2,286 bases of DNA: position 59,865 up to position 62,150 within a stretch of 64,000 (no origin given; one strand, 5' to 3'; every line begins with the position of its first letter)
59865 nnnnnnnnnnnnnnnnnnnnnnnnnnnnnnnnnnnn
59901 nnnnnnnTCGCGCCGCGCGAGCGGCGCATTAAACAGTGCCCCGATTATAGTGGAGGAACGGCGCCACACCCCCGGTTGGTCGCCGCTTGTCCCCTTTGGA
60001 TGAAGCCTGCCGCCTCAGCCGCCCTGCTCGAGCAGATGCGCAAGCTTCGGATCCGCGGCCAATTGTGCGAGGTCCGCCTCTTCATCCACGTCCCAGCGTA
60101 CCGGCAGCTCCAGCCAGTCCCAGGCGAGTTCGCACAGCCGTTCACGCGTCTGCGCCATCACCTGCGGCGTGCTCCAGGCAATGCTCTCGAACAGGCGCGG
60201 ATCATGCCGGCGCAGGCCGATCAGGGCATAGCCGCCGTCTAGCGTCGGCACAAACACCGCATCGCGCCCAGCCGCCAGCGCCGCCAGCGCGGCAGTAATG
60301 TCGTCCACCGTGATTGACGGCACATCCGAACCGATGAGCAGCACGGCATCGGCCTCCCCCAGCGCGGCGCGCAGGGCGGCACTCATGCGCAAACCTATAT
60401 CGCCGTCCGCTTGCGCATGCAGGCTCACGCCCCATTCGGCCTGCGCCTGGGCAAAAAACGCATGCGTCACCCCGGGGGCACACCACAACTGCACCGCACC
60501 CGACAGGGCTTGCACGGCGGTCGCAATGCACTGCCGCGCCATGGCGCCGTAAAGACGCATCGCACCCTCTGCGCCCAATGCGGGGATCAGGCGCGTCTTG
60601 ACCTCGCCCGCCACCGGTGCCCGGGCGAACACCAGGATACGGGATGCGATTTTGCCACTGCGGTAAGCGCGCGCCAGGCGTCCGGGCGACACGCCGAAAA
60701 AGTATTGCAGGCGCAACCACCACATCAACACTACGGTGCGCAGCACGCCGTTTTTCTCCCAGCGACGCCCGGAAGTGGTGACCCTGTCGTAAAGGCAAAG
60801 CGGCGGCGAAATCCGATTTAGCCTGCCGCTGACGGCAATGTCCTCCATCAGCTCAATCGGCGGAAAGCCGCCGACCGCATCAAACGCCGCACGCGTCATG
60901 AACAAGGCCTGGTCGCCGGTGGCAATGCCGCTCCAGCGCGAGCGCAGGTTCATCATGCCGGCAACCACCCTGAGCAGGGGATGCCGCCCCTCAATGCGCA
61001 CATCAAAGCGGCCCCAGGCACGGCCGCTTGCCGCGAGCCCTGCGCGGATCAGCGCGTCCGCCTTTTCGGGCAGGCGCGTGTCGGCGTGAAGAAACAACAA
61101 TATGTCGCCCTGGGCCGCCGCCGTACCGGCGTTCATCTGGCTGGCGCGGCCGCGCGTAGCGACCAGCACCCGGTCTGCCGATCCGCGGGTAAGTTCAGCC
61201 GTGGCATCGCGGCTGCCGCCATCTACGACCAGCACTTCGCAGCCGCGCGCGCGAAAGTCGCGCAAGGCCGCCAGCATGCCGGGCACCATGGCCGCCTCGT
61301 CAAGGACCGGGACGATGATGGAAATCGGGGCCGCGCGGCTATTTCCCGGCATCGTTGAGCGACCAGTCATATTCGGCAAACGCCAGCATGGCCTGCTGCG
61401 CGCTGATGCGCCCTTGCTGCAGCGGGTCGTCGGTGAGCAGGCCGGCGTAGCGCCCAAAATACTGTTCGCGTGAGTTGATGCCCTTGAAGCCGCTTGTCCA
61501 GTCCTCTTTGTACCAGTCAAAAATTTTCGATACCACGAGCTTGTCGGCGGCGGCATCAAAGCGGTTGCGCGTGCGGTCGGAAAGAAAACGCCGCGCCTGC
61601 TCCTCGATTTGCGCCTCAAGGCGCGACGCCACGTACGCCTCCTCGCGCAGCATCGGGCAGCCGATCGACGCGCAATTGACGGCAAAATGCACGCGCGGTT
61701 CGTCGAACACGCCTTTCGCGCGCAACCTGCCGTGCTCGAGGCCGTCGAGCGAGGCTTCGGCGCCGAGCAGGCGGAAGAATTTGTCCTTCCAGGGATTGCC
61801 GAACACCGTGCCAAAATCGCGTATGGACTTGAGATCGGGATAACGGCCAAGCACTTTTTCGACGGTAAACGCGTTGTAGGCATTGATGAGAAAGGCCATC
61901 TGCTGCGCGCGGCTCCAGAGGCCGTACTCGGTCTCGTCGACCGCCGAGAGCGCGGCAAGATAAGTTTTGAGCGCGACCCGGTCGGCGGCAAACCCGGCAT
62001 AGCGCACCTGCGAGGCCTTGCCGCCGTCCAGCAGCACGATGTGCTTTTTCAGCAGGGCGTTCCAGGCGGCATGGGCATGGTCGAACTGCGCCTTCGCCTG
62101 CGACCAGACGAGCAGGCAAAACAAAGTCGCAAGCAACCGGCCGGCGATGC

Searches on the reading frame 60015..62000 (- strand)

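Call 41: search_protein_families(library=pfam, proteins=[window:60015-62000:-], max_evalue=0.0001)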
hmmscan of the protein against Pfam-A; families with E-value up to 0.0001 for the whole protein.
window:60015-62000:- (661 aa): 3 families
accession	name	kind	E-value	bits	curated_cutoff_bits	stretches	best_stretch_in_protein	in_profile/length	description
PF09837.15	DUF2064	-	3.8e-28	98.2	25.8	1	493-611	3-120/120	Uncharacterized protein conserved in bacteria (DUF2064)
PF00535.33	Glycos_transf_2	-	2.7e-13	50.6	23.3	1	227-315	1-96/168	Glycosyl transferase family 2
PF12804.13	NTP_transf_3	-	7.9e-06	26.6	27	0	520-612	55-128/160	MobA-like NTP transferase domain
